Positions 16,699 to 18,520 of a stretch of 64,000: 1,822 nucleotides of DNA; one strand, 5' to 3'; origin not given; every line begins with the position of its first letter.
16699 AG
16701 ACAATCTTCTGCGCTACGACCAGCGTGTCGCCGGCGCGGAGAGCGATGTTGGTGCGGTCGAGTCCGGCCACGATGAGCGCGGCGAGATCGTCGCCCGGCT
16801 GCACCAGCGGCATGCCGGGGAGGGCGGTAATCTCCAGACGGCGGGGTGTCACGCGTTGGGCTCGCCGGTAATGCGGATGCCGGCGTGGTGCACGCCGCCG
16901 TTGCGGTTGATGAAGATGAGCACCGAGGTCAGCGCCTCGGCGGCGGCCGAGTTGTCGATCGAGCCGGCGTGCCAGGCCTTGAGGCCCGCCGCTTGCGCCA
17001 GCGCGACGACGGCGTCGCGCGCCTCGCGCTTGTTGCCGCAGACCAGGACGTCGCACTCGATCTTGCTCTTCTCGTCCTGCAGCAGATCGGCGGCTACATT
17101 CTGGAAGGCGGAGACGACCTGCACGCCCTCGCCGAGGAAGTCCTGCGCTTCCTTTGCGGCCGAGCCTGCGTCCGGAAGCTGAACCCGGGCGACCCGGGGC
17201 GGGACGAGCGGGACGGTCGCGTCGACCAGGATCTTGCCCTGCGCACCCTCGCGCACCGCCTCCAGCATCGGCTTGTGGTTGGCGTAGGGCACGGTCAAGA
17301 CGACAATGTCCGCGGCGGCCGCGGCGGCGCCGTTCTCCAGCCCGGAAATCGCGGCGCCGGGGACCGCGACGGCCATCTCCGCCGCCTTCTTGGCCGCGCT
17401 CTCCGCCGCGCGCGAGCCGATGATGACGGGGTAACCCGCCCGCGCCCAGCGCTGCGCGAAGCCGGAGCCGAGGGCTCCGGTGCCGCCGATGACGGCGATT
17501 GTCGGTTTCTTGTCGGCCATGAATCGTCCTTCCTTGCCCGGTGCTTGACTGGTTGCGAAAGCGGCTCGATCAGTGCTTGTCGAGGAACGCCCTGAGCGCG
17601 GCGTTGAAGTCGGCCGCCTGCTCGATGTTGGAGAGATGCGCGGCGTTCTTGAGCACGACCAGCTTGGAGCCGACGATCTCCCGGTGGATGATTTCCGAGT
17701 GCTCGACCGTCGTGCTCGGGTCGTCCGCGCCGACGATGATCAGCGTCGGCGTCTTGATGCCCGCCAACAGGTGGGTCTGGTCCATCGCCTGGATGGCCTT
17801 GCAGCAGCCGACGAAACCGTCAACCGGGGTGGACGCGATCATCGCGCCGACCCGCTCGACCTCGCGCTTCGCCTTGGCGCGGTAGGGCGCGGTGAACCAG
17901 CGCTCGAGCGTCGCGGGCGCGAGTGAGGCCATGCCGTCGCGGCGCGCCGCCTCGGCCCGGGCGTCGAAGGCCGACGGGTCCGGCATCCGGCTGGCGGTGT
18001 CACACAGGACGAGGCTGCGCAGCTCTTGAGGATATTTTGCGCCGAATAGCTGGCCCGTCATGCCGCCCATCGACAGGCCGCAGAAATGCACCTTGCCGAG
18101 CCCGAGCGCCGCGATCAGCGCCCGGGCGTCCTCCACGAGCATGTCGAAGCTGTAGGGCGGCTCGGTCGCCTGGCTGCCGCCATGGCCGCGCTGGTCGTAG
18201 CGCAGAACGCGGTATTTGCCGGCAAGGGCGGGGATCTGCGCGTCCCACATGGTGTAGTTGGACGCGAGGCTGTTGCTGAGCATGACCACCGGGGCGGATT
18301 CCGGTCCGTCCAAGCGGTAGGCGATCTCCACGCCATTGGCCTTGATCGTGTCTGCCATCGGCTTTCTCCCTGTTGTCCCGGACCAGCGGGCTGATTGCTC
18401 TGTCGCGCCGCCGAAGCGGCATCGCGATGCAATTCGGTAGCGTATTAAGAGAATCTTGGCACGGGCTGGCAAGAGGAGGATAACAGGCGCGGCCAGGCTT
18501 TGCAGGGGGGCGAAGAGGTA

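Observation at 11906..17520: Complete, translationally coupled coenzyme F420 biosynthesis operon (fno-cofE-cofD-cofC-fbiC) in a probable alphaproteobacterium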

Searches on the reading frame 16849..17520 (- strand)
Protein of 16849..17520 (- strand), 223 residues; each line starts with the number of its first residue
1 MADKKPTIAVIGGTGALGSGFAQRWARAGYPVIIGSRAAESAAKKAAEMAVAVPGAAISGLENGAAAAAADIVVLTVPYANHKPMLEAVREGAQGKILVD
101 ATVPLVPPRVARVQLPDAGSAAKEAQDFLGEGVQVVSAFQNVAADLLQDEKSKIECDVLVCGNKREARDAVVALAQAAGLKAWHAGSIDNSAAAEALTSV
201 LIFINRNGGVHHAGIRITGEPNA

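Call 4: search_protein_families(library=ncbifam, proteins=[window:16849-17520:-])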
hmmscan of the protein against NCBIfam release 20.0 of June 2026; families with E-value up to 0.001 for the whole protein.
window:16849-17520:- (223 aa): 6 families
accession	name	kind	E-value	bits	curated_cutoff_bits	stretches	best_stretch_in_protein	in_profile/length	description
TIGR01915.1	npdG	equivalog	2.2e-60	204.4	149.8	1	8-217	3-220/220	NADPH-dependent F420 reductase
NF006408.0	PRK08655.1-2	equivalog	2e-06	26.9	422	1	5-102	6-98/441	prephenate dehydrogenase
NF006409.0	PRK08655.1-3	equivalog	7.8e-06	25.6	310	1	8-90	3-78/290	prephenate dehydrogenase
NF006410.0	PRK08655.1-4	equivalog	9.6e-06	24.7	498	1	5-89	4-82/446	prephenate dehydrogenase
NF006411.0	PRK08655.1-5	equivalog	0.0001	21.2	464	1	7-103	4-93/443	prephenate dehydrogenase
NF006407.0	PRK08655.1-1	equivalog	0.00029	19.8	834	1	8-102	3-92/439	prephenate dehydrogenase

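Call 5: search_protein_families(library=pfam, proteins=[window:16849-17520:-])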
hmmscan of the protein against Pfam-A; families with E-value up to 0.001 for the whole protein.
window:16849-17520:- (223 aa): 4 families
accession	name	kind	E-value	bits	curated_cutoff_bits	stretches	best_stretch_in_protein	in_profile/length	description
PF03807.23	F420_oxidored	-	6.9e-16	59.1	21.6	1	7-104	1-94/94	NADP oxidoreductase coenzyme F420-dependent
PF03446.21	NAD_binding_2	-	5.8e-05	23.6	21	1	8-102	2-93/161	NAD binding domain of 6-phosphogluconate dehydrogenase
PF05368.20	NmrA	-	0.00014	22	27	1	5-102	2-94/298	NmrA-like family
PF02737.24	3HCDH_N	-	0.00091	19.6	22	1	7-61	1-54/180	3-hydroxyacyl-CoA dehydrogenase, NAD binding domain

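Call 30: search_solved_structures(query=window:16849-17520:-, show_alignments=2)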
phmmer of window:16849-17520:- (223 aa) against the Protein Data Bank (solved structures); distinct sequences matched with E-value up to 0.001: 11.
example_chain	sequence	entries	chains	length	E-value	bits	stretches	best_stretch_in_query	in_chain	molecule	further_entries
5n2i_A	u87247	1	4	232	1.9e-39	138.9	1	7-218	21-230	Reduced coenzyme F420:NADP oxidoreductase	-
1jax_A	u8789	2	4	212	1.2e-27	100.4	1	8-216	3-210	conserved hypothetical protein | Coenzyme F420H2:NADP+ Oxidoreductase (FNO)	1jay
2yjz_A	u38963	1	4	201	3.4e-11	46.6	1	4-189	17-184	METALLOREDUCTASE STEAP4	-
4huj_A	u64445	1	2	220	9.6e-09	38.7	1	7-196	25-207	Uncharacterized protein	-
6hcy_C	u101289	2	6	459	1.7e-08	37.8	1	3-189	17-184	Metalloreductase STEAP4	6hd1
2vns_A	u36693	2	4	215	2.1e-07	34.3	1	3-197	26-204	METALLOREDUCTASE STEAP3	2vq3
2raf_A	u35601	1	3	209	1.4e-06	31.6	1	65-197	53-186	Putative Dinucleotide-Binding Oxidoreductase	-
9pgw_A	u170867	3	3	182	8.7e-06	29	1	5-193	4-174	Metalloreductase STEAP2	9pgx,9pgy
8a3x_A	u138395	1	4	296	9.6e-05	25.6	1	5-103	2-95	NAD_binding_2 domain-containing protein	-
8a5z_A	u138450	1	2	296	0.00016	24.9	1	5-103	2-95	NAD_binding_2 domain-containing protein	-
7tai_B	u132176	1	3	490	0.00088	22.4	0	4-198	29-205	Metalloreductase STEAP2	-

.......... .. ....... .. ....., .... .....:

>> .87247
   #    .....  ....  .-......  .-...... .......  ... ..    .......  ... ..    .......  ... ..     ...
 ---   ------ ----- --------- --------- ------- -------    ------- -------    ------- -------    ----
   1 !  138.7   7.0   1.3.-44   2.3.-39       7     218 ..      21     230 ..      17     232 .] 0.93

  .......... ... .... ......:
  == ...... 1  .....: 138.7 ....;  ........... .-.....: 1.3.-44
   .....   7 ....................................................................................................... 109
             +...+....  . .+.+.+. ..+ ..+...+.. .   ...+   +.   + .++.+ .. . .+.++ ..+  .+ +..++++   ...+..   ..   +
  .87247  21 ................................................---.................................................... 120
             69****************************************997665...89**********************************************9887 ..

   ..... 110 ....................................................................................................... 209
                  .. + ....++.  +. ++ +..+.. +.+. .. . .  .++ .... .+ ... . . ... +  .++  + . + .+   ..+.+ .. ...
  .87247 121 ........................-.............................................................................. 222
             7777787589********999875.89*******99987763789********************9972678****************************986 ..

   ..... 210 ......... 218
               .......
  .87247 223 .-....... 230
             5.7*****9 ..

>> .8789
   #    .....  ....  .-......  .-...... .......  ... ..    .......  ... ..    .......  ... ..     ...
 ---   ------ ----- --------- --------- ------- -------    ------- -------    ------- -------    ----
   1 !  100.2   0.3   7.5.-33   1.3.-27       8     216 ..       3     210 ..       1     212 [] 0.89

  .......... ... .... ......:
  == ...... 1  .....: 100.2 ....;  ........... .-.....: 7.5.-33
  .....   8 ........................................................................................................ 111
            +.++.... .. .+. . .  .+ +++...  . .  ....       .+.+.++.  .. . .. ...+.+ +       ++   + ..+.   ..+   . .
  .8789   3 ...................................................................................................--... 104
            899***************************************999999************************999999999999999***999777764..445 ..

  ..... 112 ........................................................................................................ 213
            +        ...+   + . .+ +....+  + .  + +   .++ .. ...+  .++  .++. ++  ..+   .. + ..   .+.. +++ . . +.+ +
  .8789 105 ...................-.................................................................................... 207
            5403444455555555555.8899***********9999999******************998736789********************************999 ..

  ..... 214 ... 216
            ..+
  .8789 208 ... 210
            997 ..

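Call 31: find_encoding_contigs(protein=window:16849-17520:-, flank=3000, max_places=4)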
Protein window:16849-17520:- (223 aa): 4 contigs read that carry it; 4 places shown.
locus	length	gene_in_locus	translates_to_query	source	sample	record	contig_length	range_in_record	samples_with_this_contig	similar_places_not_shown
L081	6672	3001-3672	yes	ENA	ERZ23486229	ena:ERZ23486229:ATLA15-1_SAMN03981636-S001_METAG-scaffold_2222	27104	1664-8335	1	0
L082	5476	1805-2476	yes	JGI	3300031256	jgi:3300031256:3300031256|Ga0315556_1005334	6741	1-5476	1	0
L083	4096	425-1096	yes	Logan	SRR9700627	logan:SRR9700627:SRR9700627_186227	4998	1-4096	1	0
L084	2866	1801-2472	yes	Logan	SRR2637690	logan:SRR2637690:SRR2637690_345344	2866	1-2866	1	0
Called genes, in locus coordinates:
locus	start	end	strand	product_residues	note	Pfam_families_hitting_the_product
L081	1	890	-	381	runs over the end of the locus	PF01546:Peptidase_M20, PF07687:M20_dimer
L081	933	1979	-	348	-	-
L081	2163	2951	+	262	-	PF00561:Abhydrolase_1, PF12146:Hydrolase_4, PF12697:Abhydrolase_6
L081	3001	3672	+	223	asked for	PF03807:F420_oxidored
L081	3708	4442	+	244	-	PF01996:F420_ligase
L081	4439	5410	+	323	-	PF01933:CofD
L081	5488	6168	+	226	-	PF01983:CofC, PF12804:NTP_transf_3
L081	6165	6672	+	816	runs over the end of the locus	PF04055:Radical_SAM, PF19288:CofH_C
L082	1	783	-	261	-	?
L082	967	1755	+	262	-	PF00561:Abhydrolase_1, PF12146:Hydrolase_4, PF12697:Abhydrolase_6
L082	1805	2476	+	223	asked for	PF03807:F420_oxidored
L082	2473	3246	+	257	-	PF01996:F420_ligase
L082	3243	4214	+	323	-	PF01933:CofD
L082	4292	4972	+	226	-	PF01983:CofC, PF12804:NTP_transf_3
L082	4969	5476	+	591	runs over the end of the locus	?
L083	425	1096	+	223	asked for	PF03807:F420_oxidored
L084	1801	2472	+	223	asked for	PF03807:F420_oxidored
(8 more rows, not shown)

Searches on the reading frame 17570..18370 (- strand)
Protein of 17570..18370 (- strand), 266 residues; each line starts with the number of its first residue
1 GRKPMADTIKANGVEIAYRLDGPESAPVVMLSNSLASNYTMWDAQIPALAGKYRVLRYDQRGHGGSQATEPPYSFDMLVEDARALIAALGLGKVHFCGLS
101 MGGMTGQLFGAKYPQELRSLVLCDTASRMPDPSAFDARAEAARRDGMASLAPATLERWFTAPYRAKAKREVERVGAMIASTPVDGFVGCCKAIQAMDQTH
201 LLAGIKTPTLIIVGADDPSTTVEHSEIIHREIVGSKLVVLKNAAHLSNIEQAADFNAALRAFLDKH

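Call 22: search_protein_families(library=pfam, proteins=[window:17570-18370:-], max_evalue=0.001)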
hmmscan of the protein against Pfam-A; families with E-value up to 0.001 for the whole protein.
window:17570-18370:- (266 aa): 4 families
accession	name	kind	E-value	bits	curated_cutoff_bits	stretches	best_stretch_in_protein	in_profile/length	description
PF00561.26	Abhydrolase_1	-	1e-27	97.8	25.8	1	27-250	1-243/245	alpha/beta hydrolase fold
PF12697.13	Abhydrolase_6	-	1.5e-18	68.7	26.3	1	38-258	10-217/217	Alpha/beta hydrolase family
PF12146.15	Hydrolase_4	-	3.3e-17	63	27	1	35-246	13-233/239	Serine aminopeptidase, S33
PF08386.16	Abhydrolase_4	-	0.00015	22.3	21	1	201-264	26-92/103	TAP-like protein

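Call 27: search_protein_families(library=ncbifam, proteins=[window:17570-18370:-], max_evalue=0.001)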
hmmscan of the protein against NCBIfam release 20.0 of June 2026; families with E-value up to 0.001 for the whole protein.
window:17570-18370:- (266 aa): 29 families (the best 25 are shown)
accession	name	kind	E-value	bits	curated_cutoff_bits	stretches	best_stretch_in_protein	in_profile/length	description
TIGR02427.1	protocat_pcaD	equivalog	3.3e-80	269.1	255.85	1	16-263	2-250/251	3-oxoadipate enol-lactonase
NF051488.1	bifunc_PcaDC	exception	3.7e-73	246.8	390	1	16-265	2-252/375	bifunctional 3-oxoadipate enol-lactonase/4-carboxymuconolactone decarboxylase PcaDC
NF051487.1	bifunc_PcaCD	exception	8.1e-66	222.8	430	1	24-264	170-412/413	bifunctional 4-carboxymuconolactone decarboxylase/3-oxoadipate enol-lactonase PcaCD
TIGR03611.1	RutD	equivalog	1.9e-27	96.3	238.5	1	21-264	6-256/258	pyrimidine utilization protein D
NF052610.1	macro_16_ester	equivalog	3.4e-23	82.4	420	2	8-127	5-129/281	alpha/beta fold macrolide esterase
TIGR01250.1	pro_imino_pep_2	subfamily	1.7e-22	80.3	167.65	2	193-263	218-287/288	proline iminopeptidase-family hydrolase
NF041759.1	mac_hydro_EstT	equivalog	1.1e-20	74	450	2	8-126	4-127/278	macrolide hydrolase EstT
NF045948.1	ProImpepThrmp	equivalog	1.1e-19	71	500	2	191-265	216-289/291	proline iminopeptidase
NF050089.1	i_nPHAscl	equivalog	1.1e-18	67.4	300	1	12-128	5-120/288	intracellular short-chain-length polyhydroxyalkanoate depolymerase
NF011457.0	PRK14875.1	equivalog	2.7e-18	66.1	307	2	6-124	112-230/372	acetoin dehydrogenase dihydrolipoyllysine-residue acetyltransferase subunit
NF053693.1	esterase_mleCBF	exception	4.7e-18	65.5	564.5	1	8-123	5-125/279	CBF family alpha/beta fold macrolide esterase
NF053684.1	esterase_mleBCA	exception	7.1e-18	64.7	570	2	8-126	5-128/281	BCA family alpha/beta fold macrolide esterase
NF033124.1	estX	equivalog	1.8e-17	63.4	600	1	22-136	20-141/280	macrolide esterase EstX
NF053683.1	esterase_mleBRB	exception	4.5e-17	62.5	585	1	8-136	5-138/280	BRB family alpha/beta fold macrolide esterase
TIGR02240.1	PHA_depoly_arom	equivalog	5.2e-15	55.5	250.6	1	13-263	13-263/276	poly(3-hydroxyalkanoate) depolymerase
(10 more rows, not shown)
